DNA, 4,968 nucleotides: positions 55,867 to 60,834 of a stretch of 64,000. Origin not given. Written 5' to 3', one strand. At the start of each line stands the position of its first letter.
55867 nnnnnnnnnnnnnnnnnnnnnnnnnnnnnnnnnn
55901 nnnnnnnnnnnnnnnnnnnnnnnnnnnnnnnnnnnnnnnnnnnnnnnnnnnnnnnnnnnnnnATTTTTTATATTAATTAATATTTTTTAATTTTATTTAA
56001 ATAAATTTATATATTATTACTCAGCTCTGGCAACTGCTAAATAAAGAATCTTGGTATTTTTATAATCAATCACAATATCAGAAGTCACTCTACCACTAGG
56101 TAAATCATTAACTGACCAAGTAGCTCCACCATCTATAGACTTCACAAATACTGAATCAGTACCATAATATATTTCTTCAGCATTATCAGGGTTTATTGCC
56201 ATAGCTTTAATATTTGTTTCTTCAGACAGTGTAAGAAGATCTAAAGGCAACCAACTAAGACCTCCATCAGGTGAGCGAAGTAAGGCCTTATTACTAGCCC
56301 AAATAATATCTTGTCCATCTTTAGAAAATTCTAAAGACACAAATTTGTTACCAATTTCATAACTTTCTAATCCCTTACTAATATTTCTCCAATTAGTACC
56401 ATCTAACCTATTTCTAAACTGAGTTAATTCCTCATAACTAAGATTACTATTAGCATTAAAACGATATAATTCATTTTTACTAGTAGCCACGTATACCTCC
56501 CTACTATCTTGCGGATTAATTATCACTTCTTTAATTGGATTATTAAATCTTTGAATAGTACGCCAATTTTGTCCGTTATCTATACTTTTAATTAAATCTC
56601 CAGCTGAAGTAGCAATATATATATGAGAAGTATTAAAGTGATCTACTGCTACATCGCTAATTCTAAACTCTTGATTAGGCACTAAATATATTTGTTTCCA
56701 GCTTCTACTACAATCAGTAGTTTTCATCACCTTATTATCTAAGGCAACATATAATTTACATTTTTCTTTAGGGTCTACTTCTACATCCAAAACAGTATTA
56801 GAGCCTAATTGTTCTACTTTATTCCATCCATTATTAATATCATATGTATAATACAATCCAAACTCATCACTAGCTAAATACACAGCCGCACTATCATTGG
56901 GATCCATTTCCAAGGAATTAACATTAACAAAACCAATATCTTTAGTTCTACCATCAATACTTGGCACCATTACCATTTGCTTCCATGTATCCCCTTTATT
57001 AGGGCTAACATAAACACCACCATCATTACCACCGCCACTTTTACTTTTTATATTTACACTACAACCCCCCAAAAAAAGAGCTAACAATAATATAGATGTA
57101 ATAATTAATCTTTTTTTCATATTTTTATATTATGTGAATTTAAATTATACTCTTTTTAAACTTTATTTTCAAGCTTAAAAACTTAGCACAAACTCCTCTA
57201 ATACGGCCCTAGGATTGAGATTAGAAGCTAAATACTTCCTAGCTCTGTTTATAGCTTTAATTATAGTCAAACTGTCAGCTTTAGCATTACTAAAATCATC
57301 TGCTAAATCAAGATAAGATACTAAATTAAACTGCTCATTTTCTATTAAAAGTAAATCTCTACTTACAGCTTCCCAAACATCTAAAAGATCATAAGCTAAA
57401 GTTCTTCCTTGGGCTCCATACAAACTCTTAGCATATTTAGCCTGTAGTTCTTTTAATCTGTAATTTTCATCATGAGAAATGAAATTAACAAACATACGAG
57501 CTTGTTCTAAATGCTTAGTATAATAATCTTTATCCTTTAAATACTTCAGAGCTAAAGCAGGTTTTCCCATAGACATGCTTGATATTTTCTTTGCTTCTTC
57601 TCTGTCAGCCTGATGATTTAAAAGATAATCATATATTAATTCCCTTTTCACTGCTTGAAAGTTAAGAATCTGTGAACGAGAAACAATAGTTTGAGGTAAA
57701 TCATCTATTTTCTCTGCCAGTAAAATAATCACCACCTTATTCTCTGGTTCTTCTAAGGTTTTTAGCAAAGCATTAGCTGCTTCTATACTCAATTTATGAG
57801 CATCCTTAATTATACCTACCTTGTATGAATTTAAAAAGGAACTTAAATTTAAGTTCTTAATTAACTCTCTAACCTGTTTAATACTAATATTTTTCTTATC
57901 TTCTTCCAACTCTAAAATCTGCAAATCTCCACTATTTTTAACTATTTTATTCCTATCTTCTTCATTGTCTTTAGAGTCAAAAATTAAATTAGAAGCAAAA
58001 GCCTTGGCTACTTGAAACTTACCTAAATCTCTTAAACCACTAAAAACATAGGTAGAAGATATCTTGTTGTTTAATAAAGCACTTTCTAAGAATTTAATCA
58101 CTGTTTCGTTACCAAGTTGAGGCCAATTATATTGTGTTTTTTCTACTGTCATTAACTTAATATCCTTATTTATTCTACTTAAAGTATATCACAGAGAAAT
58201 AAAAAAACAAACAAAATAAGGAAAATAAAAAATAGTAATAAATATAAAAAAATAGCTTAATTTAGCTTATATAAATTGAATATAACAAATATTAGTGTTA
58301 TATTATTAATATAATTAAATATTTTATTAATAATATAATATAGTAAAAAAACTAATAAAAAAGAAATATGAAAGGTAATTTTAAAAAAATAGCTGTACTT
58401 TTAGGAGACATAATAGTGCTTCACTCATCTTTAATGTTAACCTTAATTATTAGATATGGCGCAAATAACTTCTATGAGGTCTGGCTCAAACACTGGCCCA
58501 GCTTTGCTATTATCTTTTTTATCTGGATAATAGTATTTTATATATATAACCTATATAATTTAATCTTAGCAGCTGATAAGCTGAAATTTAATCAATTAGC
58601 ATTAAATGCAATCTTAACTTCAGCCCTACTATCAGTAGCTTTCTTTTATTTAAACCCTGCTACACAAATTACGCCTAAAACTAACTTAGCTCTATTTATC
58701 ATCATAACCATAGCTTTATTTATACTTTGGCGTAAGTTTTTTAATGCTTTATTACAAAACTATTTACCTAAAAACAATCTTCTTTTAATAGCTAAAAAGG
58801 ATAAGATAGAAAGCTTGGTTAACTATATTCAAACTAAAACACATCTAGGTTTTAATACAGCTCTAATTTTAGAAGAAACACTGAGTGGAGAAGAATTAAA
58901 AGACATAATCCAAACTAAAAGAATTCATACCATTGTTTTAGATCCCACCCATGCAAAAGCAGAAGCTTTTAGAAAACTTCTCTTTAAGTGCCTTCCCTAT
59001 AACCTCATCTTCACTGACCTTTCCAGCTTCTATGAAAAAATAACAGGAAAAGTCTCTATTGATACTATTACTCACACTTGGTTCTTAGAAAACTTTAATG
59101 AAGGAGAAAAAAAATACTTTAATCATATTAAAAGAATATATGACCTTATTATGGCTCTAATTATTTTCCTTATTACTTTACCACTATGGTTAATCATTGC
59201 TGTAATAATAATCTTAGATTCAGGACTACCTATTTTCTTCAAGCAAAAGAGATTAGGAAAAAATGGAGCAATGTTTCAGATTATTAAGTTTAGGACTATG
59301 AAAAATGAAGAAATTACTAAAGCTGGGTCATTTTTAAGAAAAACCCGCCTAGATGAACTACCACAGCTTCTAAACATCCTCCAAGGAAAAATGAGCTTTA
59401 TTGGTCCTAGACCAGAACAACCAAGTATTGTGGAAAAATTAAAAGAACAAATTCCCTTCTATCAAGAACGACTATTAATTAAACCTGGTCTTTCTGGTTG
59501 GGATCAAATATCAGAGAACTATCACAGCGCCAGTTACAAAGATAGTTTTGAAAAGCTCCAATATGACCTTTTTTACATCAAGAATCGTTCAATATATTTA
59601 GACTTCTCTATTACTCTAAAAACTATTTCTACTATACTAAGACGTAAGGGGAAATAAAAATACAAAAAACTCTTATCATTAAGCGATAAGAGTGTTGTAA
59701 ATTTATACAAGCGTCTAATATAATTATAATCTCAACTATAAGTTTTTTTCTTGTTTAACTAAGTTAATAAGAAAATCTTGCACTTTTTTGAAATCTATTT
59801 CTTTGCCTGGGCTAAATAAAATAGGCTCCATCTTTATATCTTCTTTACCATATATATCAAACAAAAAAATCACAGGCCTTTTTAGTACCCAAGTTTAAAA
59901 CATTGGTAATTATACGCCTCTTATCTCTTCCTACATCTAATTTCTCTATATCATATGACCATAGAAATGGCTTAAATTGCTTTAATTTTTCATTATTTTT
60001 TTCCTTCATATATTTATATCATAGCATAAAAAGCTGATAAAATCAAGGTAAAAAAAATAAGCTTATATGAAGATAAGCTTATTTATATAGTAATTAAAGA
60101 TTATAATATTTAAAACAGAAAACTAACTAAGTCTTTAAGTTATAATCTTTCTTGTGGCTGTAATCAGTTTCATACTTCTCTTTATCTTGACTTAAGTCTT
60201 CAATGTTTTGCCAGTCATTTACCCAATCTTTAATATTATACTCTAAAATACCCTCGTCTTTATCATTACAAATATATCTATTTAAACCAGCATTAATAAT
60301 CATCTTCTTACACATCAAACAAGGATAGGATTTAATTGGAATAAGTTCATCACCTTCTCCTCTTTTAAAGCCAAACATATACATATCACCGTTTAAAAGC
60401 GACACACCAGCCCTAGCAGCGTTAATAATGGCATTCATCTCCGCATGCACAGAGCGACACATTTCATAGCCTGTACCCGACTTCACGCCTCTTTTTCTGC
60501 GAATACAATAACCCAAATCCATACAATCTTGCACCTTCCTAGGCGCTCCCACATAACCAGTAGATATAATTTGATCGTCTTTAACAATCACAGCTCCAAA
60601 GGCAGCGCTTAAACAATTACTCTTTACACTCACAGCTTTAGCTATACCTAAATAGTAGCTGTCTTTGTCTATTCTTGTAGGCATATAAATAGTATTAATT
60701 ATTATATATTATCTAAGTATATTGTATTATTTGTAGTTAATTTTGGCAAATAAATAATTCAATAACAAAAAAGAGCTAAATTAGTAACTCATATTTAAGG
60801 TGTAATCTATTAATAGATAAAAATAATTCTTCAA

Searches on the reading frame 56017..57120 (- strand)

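Call 42: search_protein_families(library=pfam, proteins=[window:56017-57120:-], max_evalue=0.00001)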
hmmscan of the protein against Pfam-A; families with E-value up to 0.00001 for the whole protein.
window:56017-57120:- (367 aa): 2 families
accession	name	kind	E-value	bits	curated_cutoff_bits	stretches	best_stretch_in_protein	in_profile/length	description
PF14870.12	PSII_BNR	-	6e-17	62.3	27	2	97-221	7-130/303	Photosynthesis system II assembly factor YCF48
PF15902.12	Sortilin-Vps10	-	3.7e-16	59.4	33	1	130-258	2-123/446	Sortilin, neurotensin receptor 3,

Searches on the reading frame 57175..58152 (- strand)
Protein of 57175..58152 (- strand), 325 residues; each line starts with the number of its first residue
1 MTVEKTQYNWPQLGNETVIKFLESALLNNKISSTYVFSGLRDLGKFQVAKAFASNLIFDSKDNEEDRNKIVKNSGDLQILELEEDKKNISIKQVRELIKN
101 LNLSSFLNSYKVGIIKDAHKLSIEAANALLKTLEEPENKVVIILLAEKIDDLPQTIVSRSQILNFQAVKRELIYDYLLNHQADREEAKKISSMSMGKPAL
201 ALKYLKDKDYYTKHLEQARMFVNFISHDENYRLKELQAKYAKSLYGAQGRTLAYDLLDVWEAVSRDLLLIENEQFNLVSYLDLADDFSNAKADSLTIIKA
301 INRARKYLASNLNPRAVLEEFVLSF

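Call 42: search_protein_families(library=pfam, proteins=[window:57175-58152:-], max_evalue=0.00001)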
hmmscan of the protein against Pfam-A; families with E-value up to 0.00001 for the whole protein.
window:57175-58152:- (325 aa): 1 family
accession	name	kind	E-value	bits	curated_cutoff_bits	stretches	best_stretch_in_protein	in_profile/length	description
PF13177.12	DNA_pol3_delta2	-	2.1e-36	125.8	27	1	15-168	2-160/161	DNA polymerase III, delta subunit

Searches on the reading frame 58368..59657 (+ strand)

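Call 42: search_protein_families(library=pfam, proteins=[window:58368-59657:+], max_evalue=0.00001)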
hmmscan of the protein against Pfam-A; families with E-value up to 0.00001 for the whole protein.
window:58368-59657:+ (429 aa): 1 family
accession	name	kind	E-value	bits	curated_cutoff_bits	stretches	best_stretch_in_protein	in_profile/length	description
PF02397.22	Bac_transf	-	8.8e-56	188.7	27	1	255-424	1-178/179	Bacterial sugar transferase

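Call 52: search_protein_families(library=ncbifam, proteins=[window:58368-59657:+], max_evalue=0.00001)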
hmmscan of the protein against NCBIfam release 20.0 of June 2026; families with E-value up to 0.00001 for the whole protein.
window:58368-59657:+ (429 aa): 10 families
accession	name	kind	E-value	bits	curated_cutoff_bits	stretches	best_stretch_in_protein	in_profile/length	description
TIGR03025.1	EPS_sugtrans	subfamily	1.8e-90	304.3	295.55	1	13-428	2-443/445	exopolysaccharide biosynthesis polyprenyl glycosylphosphotransferase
TIGR03013.1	EpsB_2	subfamily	6.1e-84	282.6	393.35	1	14-428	3-441/443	TIGR03013 family XrtA/PEP-CTERM system glycosyltransferase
TIGR03023.1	WcaJ_sugtrans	equivalog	8.2e-69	233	410.75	1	13-426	2-449/453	undecaprenyl-phosphate glucose phosphotransferase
TIGR03022.1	WbaP_sugtrans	subfamily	9.7e-57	193.2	403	2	316-428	349-454/456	undecaprenyl-phosphate galactose phosphotransferase WbaP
NF052601.1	undeca_RfbP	equivalog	1.4e-39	135.8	330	2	315-425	134-237/244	undecaprenyl-phosphate galactose phosphotransferase family protein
NF007518.0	PRK10124.1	equivalog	2.8e-34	118.6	684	1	254-420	273-454/464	undecaprenyl-phosphate glucose phosphotransferase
NF050817.1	PolSacchBiosHfsE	equivalog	6e-33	114.3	750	1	253-424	270-460/467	polysaccharide biosynthesis protein HfsE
NF041877.1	EPS_EpsZ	equivalog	2.4e-31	108.9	800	2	311-428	346-457/459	exopolysaccharide biosynthesis polyisoprenyl-phosphate hexose-1-phosphate transferase EpsZ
NF045514.1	glycotran_HepC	equivalog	7.4e-30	103.9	140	1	245-349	107-211/220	heterocyst development glycosyltransferase HepC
NF011751.0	PRK15204.1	equivalog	3.1e-26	92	907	1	314-428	367-474/476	undecaprenyl-phosphate galactose phosphotransferase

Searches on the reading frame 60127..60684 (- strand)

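Call 72: search_protein_families(library=pfam, proteins=[window:60127-60684:-], max_evalue=0.0001)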
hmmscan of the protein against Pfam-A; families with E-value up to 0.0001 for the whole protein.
window:60127-60684:- (185 aa): 2 families
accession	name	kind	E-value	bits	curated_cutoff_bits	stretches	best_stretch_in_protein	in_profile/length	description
PF00383.29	dCMP_cyt_deam_1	-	7.4e-17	61.5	25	1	7-139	3-100/102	Cytidine and deoxycytidylate deaminase zinc-binding region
PF14437.12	MafB19-deam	-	1.4e-07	31.9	27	1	6-153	2-115/142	MafB19-like deaminase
